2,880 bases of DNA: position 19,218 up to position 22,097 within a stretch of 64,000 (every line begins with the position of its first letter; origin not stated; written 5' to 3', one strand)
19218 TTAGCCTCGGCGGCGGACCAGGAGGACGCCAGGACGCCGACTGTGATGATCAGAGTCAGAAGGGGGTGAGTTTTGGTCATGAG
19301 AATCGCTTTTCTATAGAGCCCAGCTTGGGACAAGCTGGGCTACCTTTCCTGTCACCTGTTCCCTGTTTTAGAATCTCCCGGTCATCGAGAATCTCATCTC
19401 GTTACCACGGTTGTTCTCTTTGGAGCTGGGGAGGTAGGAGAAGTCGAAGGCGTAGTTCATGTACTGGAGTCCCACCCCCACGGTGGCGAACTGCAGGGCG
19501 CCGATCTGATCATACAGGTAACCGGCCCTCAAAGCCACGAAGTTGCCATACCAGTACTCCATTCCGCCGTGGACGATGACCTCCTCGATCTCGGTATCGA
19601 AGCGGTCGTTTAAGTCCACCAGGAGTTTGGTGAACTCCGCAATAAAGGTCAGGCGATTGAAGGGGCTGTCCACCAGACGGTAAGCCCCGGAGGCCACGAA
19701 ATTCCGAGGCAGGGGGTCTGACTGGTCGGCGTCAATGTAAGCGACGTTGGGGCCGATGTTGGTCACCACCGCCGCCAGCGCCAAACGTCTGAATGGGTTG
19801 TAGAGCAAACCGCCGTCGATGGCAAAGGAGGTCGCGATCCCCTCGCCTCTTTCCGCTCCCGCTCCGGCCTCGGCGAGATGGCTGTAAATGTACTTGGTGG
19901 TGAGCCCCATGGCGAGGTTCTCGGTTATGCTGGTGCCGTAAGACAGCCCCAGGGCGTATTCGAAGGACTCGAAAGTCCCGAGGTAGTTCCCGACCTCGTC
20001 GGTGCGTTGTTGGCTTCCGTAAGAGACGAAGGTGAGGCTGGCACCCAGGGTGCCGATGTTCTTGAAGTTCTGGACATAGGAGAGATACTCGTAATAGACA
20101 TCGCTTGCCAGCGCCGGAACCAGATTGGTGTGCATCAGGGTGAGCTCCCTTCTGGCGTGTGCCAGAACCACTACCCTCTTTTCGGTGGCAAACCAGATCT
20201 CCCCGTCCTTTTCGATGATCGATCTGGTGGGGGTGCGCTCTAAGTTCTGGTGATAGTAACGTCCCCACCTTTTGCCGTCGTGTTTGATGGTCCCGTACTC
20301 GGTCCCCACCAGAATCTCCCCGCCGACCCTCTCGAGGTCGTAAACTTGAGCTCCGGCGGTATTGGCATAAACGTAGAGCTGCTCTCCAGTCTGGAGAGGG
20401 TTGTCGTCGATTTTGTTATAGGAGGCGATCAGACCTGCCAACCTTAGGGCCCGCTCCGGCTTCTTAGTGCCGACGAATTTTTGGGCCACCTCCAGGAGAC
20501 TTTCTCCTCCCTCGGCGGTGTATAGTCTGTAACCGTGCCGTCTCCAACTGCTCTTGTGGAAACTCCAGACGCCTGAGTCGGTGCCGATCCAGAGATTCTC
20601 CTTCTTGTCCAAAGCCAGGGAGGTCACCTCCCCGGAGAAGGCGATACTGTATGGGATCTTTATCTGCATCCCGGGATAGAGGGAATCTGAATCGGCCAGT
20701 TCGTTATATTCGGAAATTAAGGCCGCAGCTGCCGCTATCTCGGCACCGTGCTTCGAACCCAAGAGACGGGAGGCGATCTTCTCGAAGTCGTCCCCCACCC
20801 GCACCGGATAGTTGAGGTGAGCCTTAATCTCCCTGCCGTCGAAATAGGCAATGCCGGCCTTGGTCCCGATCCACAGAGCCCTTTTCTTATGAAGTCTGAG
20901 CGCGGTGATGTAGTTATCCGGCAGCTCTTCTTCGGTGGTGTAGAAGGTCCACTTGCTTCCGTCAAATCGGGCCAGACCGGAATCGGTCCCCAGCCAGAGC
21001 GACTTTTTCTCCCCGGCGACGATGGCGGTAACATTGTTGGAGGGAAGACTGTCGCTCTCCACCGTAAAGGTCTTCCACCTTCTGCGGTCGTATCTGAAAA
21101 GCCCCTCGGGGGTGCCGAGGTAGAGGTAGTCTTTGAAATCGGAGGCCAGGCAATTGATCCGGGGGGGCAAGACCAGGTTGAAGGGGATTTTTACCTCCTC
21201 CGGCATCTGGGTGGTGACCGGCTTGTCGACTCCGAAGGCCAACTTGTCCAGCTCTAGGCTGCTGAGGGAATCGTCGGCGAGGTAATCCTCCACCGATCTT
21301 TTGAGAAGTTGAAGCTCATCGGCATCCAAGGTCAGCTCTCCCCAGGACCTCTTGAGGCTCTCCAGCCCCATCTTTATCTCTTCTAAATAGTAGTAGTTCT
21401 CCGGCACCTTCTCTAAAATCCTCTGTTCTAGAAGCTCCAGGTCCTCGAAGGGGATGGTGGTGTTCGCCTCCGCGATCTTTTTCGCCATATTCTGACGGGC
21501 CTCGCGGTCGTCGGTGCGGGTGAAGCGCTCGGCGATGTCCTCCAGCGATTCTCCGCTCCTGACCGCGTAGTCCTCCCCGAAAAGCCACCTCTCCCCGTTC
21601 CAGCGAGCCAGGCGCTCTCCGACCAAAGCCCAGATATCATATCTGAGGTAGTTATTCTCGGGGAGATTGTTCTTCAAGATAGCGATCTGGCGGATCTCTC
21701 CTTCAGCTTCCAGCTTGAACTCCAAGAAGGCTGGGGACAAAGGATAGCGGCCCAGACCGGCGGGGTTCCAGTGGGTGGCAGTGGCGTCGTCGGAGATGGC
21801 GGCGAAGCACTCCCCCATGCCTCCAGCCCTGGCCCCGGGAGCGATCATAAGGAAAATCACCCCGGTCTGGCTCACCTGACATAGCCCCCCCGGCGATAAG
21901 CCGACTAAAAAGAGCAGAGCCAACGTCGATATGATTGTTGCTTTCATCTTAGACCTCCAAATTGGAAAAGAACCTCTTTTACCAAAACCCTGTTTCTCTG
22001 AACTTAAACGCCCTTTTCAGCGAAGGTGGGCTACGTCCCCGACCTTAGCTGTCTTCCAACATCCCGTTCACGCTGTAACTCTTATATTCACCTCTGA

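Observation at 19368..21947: PorV barrel split by a beta-propeller carrying three nested LysM-like domains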

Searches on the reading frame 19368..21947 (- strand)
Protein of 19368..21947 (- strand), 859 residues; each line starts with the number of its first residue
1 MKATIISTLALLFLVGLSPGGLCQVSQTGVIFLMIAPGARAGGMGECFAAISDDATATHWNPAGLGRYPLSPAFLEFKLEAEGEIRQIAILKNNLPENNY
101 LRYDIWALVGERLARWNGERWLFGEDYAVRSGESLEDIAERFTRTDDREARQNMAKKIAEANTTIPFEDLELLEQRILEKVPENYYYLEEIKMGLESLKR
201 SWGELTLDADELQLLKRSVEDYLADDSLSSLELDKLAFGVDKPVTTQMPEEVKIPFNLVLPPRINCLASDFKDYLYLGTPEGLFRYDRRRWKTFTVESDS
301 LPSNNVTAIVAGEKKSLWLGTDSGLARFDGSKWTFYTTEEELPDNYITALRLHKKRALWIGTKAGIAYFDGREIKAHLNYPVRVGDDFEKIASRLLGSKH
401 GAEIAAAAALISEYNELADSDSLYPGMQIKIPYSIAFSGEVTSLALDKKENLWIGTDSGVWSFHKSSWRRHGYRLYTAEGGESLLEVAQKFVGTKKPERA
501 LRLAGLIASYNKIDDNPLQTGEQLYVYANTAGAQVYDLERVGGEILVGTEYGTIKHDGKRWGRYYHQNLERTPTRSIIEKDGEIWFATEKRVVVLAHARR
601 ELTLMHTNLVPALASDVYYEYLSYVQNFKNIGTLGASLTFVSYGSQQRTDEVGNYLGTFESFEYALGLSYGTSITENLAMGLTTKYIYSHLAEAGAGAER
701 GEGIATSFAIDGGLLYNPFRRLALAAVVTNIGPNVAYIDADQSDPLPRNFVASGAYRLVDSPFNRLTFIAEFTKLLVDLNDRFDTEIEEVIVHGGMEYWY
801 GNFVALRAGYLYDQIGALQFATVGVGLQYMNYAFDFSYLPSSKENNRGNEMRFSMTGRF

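Call 3: search_protein_families(library=pfam, proteins=[window:19368-21947:-], max_evalue=1)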
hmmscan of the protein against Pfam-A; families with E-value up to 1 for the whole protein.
window:19368-21947:- (859 aa): 8 families
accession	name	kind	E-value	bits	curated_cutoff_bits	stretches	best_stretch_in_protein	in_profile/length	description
PF19572.5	PorV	-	8e-22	78.4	27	2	600-778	55-239/243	Type IX secretion system protein PorV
PF07494.17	Reg_prop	-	2.8e-16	58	20.4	3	438-457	4-23/24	Two component regulator propeller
PF01476.26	LysM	-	2.2e-08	34.3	20.9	2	382-432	3-43/43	LysM domain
PF23748.1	Beta-prop_LRRK2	-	2.1e-06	27.4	26.9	2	339-365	268-294/359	LRRK2 beta propeller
PF23473.1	LysM3_LYK4_5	-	0.0018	18.8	29.3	0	127-146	5-24/48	LYK4/5 LysM3 domain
PF23577.1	LysM_RLK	-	0.028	14.9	27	0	380-419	3-33/44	LysM domain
PF11725.13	AvrE_T3Es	-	0.033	11.9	24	1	437-470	511-545/1513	AvrE-family Type-III effector proteins (T3Es)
PF24938.1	DUF7755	-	0.1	12.5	27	0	445-464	77-96/150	Domain of unknown function (DUF7755)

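Call 4: search_protein_families(library=ncbifam, proteins=[window:19368-21947:-], max_evalue=1)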
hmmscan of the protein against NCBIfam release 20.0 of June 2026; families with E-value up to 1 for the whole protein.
window:19368-21947:- (859 aa): 9 families
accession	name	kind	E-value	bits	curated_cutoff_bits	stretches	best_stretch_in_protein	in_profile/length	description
NF033709.1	PorV_fam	subfamily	2.6e-70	237.6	90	2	599-856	45-323/326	PorV/PorQ family protein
NF033710.1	T9SS_OM_PorV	equivalog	1.2e-50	172.8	250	3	598-777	66-250/367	type IX secretion system outer membrane channel protein PorV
NF033711.1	T9SS_PorQ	equivalog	8.1e-23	81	220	2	615-773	79-228/335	type IX secretion system protein PorQ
NF052228.1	T9SS_PorZ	equivalog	9.1e-11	40.9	260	3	303-396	479-585/757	type IX secretion system anionic LPS delivery protein PorZ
NF052325.1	PorVQ2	equivalog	2.5e-10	39.8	325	2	32-66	29-63/354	putative type IX sorting system protein PorV2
NF010723.1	PRK14125.1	equivalog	1.3e-07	31.5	60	2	375-433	30-86/87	cell division suppressor protein YneA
NF008399.0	PRK11198.1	equivalog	0.00036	21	134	1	376-433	94-147/149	peptidoglycan-binding protein LysM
TIGR02899.1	spore_safA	subfamily_domain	0.019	14.9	67.85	1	410-432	21-43/44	SafA/ExsA family spore coat assembly protein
NF041042.1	FslE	exception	0.034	12.6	800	1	662-696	317-350/505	rhizoferrin import outer membrane protein FslE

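Call 11: find_related_loci(query=window:19368-21947:-, collection=genome_contigs, flank=10000)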
Query window:19368-21947:- (859 aa) in genome_contigs; peptide patterns used: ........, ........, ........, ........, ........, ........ (x = any residue, [..] = any of these).
97 stretches matched a pattern; 37 encode a relative of the query (tblastn E <= 1e-3); 37 distinct loci.
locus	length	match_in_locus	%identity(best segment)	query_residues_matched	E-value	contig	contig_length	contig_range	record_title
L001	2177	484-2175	97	1-564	0e+0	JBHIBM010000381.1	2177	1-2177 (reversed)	MAG: Candidatus Zixiibacteriota bacterium isolate K_1_bin.48 NODE_33739_length_2177_cov_4.618756, whole genome shotgun s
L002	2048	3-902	99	560-859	0e+0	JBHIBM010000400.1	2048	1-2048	MAG: Candidatus Zixiibacteriota bacterium isolate K_1_bin.48 NODE_37823_length_2048_cov_6.603613, whole genome shotgun s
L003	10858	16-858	30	260-464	6e-15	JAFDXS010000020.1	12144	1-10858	MAG: Bacteroidetes bacterium isolate SZAS-30 LIN-660__20__length-12144, whole genome shotgun sequence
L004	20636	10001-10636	29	261-464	1e-13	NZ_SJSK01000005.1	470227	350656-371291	Pedobacter frigiditerrae strain RP-1-13 contig5, whole genome shotgun sequence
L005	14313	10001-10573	29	264-454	7e-13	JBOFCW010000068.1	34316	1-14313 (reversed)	MAG: Bacteroidales bacterium isolate WFFMC_MAG_166 k139_4517581_flag=1_multi=4.8137_len=34316, whole genome shotgun sequ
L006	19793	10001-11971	35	223-516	1e-12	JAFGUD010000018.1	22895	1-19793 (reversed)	MAG: Bacteroidales bacterium isolate ZodW_maxbin.137 k87_405597, whole genome shotgun sequence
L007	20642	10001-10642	28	257-479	5e-12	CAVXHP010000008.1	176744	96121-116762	MAG: uncultured Cytophagales bacterium isolate MFD03250.bin.2.91 genome assembly, contig: contig_18675, whole genome sho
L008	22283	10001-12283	25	262-621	6e-12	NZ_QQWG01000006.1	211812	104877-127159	Ancylomarina euxinus strain M1P NODE_6_length_211812_cov_45.1076, whole genome shotgun sequence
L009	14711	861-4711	23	263-589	8e-12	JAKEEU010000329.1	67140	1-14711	MAG: candidate division KSB1 bacterium isolate PMV_1_maxbin.001 PMV_1_maxbin.001.k101_1431466, whole genome shotgun sequ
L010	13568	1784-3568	26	214-473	1e-11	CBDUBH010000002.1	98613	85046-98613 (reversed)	MAG TPA_asm: uncultured Melioribacteraceae bacterium isolate ERR2431955_binner123_Refined_67 genome assembly, contig: ER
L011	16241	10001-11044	28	264-467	2e-11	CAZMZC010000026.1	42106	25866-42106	MAG TPA_asm: uncultured Bacteroidaceae bacterium isolate SRP315200_co1_459 genome assembly, contig: NODE_1028_length_421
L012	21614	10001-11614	35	260-466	2e-11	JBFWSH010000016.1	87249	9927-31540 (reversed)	MAG: Flavobacteriales bacterium isolate CA_2019_TPBF_225 NODE_2259_length_87249_cov_8.740399_TPBF, whole genome shotgun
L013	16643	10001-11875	25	264-504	4e-11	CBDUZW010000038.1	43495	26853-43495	MAG TPA_asm: uncultured bacterium isolate SRR22302365_binner123_Refined_103 genome assembly, contig: ERZ25074835.381, wh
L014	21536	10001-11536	23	239-504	1e-10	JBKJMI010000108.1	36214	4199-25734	MAG: Chitinophagaceae bacterium isolate ant_bin.320 k117_2609168, whole genome shotgun sequence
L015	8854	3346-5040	26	201-475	1e-10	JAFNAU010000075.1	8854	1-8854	MAG: Bacteroidetes bacterium isolate CTSoil_026 scaffold_8567, whole genome shotgun sequence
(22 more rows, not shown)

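Call 19: search_protein_representatives(protein=window:19368-21947:-)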
Query: 859 residues. Proteins with E-value up to 0.001 (for the whole library): 70344; up to 1e-10: 31312; up to 1e-30: 3189. The best 150 are listed.
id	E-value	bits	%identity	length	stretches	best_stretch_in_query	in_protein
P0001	2.1e-256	869.8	46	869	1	1-859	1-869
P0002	3.1e-220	750.2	41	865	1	20-859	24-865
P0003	4.6e-219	746.3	41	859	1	9-856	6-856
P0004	3.4e-211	720.3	41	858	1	10-859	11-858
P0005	2.2e-197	674.6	34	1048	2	84-857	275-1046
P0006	5.4e-196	670.0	36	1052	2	75-858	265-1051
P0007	1.8e-194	665.0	35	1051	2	81-857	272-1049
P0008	1.3e-191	655.4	42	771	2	252-859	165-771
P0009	2.6e-181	621.4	40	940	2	82-859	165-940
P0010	1.4e-179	615.7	39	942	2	420-855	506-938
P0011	5.7e-174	597.1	44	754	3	440-859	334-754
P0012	6.7e-170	583.7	36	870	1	9-859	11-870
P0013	9.2e-164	563.3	37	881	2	152-859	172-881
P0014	7.5e-158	543.8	37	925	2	415-856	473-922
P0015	1.6e-155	536.1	36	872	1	9-857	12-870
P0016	6.0e-155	534.2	38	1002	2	113-857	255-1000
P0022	2.4e-146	505.8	33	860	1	4-856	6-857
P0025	8.6e-144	497.3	32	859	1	9-854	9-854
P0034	8.8e-138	477.4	37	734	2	272-846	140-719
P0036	1.2e-136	473.7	36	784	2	249-848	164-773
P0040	1.8e-131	456.5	36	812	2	248-859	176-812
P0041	2.8e-130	452.6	38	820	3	282-849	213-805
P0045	1.4e-126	440.4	30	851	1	2-856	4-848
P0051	1.7e-117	410.3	35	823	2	248-851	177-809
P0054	7.7e-108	378.4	36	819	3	251-813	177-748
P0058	1.2e-100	354.6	38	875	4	530-855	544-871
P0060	7.0e-99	348.7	37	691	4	534-840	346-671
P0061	2.0e-94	334.0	29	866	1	18-842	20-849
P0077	3.5e-81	290.2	33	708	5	552-844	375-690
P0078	9.4e-80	285.4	32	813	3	560-842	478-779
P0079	1.9e-79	284.4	48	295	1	578-855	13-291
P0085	4.4e-77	276.6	35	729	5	561-840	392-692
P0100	5.5e-73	263.1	45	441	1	568-859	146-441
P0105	1.6e-72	261.5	46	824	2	603-854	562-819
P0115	2.4e-70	254.3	47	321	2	600-859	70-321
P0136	6.7e-67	242.9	31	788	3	552-841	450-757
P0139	8.8e-67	242.5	44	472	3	600-784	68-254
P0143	2.1e-66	241.3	44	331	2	599-856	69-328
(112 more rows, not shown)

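Call 20: predict_structure(protein=window:19368-21947:-)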
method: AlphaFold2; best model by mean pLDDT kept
length: 859 residues; sequences in the alignment: 1
mean_pLDDT: 36.1   pTM: 0.25
mean pLDDT of the five models: 36.1, 28.5, 27.6, 27.0, 26.2
residues with pLDDT >= 90: 0; 70-90: 0; 50-70: 71; < 50: 788
segments of 3 or more residues with pLDDT < 50: 1-136, 146-170, 182-191, 193-436, 495-501, 508-859
pLDDT, mean of each block of 10 residues (from residue 1): 35 35 37 36 38 34 28 28 30 35 35 34 35 47 47 46 41 54 44 43 34 36 35 29 28 27 29 35 34 29 32 41 42 40 36 37 40 38 35 36 42 38 34 47 61 62 56 52 57 47 48 35 30 28 26 27 31 33 32 28 25 27 29 28 29 31 30 33 34 35 32 33 34 31 33 35 35 36 36 34 37 35 34 30 35 29
secondary structure, 60 per line:
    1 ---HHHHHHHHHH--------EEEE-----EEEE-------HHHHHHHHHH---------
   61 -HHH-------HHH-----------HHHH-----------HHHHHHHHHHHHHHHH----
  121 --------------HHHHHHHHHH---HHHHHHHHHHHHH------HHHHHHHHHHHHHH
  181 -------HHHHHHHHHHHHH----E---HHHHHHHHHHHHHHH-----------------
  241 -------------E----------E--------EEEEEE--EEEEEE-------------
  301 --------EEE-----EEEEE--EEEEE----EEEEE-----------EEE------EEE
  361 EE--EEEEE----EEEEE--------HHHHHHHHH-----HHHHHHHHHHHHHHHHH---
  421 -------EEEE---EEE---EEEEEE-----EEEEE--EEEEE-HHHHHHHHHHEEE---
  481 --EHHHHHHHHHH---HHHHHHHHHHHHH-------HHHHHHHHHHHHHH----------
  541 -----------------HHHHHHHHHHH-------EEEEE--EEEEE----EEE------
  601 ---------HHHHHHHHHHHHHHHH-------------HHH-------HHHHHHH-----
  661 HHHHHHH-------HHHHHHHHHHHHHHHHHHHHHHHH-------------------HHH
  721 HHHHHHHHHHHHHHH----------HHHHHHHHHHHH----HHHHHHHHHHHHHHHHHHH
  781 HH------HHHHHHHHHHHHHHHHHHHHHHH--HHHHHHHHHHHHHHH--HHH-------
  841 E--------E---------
elements in order (helices of 4 or more, strands of 3 or more residues): H4-13 E22-25 E31-34 H42-51 H86-89 H101-116 H135-144 H148-160 H167-180 H188-200 H209-223 E274-279 E282-287 E309-311 E317-321 E324-328 E333-337 E349-351 E358-362 E365-369 E374-378 H387-395 H401-417 E428-431 E435-437 E441-446 E452-456 E459-463 H465-474 E475-477 H484-493 H497-509 H517-530 H558-568 E576-580 E583-587 E592-594 H610-625 H649-655 H661-667 H675-698 H718-735 H746-757 H762-782 H789-811 H814-828

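Call 25: list_cluster_members(proteins=[window:19368-21947:-, P0001, P0002, P0003, P0005, P0009, P0012, P0022, P0025, P0061])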
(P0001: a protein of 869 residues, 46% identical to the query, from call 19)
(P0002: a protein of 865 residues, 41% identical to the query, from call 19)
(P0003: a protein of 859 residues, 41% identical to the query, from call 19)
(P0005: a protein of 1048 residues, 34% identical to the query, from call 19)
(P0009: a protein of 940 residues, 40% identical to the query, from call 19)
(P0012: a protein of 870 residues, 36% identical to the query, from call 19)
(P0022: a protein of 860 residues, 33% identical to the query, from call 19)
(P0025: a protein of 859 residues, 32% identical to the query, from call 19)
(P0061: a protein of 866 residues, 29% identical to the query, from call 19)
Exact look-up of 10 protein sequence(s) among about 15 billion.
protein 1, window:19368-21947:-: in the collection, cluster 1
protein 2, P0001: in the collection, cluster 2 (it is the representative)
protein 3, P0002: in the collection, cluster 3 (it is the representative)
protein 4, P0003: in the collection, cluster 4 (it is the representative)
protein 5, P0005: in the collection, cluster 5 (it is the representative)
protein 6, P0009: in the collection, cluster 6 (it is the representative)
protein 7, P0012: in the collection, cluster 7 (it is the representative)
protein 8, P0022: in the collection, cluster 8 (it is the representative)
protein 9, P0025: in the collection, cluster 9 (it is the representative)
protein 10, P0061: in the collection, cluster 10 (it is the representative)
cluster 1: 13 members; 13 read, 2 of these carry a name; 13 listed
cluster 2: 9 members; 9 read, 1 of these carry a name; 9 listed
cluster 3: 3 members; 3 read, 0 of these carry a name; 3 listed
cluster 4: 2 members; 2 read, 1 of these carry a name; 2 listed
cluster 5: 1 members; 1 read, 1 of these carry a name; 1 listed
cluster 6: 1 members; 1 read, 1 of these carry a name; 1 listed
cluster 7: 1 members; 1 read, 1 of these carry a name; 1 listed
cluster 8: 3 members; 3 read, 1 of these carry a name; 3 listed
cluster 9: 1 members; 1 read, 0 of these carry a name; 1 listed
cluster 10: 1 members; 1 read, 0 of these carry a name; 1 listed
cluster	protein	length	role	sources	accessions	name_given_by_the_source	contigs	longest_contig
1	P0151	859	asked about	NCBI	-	-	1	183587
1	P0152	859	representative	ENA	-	-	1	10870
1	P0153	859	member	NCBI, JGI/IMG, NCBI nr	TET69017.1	MAG: PorV/PorQ family protein [Candidatus Zixiibacteriota bacterium] | MAG: PorV/PorQ family protein [candidate division Zixibacteria bacterium]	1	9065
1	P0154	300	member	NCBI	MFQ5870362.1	MAG: PorV/PorQ family protein, partial [Candidatus Zixiibacteriota bacterium]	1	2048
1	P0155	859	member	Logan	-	-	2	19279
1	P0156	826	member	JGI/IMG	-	-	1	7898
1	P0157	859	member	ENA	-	-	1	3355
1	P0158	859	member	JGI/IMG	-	-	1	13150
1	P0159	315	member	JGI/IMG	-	-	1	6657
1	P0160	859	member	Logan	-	-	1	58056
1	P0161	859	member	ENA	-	-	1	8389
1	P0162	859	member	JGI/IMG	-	-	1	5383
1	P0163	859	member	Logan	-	-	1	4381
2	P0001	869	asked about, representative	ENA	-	-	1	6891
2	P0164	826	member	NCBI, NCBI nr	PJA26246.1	MAG: hypothetical protein CO189_12055 [candidate division Zixibacteria bacterium ...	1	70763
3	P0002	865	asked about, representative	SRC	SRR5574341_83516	-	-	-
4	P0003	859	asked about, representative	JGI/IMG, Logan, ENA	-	-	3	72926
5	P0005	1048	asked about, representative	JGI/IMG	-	hypothetical protein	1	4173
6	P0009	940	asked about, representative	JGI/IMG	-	hypothetical protein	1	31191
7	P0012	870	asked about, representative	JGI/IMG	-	hypothetical protein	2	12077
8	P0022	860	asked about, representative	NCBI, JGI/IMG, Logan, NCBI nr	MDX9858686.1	MAG: PorV/PorQ family protein [candidate division Zixibacteria bacterium] | hypothetical protein | PorV/PorQ family protein [candidate division Zixibacteria bacterium]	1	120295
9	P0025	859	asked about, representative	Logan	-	-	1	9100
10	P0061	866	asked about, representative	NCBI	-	-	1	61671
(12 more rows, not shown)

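Call 30: predict_structure(alignment_id=A1)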
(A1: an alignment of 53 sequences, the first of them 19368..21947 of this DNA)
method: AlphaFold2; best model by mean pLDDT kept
length: 859 residues; sequences in the alignment: 53
mean_pLDDT: 90.0   pTM: 0.86
mean pLDDT of the five models: 90.0, 90.0, 89.8, 88.8, 87.6
residues with pLDDT >= 90: 583; 70-90: 243; 50-70: 23; < 50: 10
segments of 3 or more residues with pLDDT < 50: 17-26
pLDDT, mean of each block of 10 residues (from residue 1): 79 59 47 87 93 94 96 95 95 88 95 90 92 90 86 91 92 94 93 94 93 94 89 91 91 90 94 95 92 93 97 90 95 94 97 91 95 94 94 85 88 92 94 87 96 96 91 90 89 82 87 80 89 96 96 95 95 97 96 96 93 85 95 96 84 81 95 95 95 62 84 95 96 78 84 96 93 85 81 95 94 84 93 93 76 94
secondary structure, 60 per line:
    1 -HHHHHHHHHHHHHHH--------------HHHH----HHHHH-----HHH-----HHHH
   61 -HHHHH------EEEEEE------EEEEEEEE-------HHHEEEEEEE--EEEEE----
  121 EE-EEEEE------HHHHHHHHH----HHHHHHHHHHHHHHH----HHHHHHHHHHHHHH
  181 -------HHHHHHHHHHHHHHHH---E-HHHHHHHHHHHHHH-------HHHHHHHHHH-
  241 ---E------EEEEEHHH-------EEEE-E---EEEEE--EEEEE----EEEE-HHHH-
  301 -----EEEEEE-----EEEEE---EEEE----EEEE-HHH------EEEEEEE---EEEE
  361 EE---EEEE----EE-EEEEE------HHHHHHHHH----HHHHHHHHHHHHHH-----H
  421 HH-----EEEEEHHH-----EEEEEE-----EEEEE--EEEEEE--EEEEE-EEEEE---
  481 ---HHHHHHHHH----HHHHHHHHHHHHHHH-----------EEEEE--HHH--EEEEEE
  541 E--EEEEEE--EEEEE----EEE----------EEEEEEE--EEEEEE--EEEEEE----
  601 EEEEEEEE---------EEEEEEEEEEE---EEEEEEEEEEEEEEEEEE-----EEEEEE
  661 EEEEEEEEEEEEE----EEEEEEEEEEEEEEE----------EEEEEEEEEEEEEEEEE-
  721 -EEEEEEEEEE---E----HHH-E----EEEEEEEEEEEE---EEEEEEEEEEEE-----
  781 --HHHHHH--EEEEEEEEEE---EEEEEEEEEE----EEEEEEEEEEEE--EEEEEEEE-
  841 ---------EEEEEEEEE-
elements in order (helices of 4 or more, strands of 3 or more residues): H2-16 H31-34 H39-43 H57-60 H62-66 E73-78 E85-92 E103-109 E112-116 E124-128 H135-143 H148-162 H167-180 H188-203 H209-222 H230-239 E251-255 E266-269 E275-279 E282-286 E291-294 H296-299 E306-311 E317-321 E325-328 E333-336 E347-353 E357-362 E366-369 E377-381 H388-396 H401-414 E428-432 E441-446 E452-456 E459-464 E467-471 E473-477 H484-492 H497-511 E523-527 E535-541 E544-549 E552-556 E561-563 E574-580 E583-588 E591-596 E601-608 E618-628 E632-649 E655-673 E678-692 E703-719 E722-731 E749-760 E764-775 H783-788 E791-800 E804-813 E818-829 E832-839 E850-858
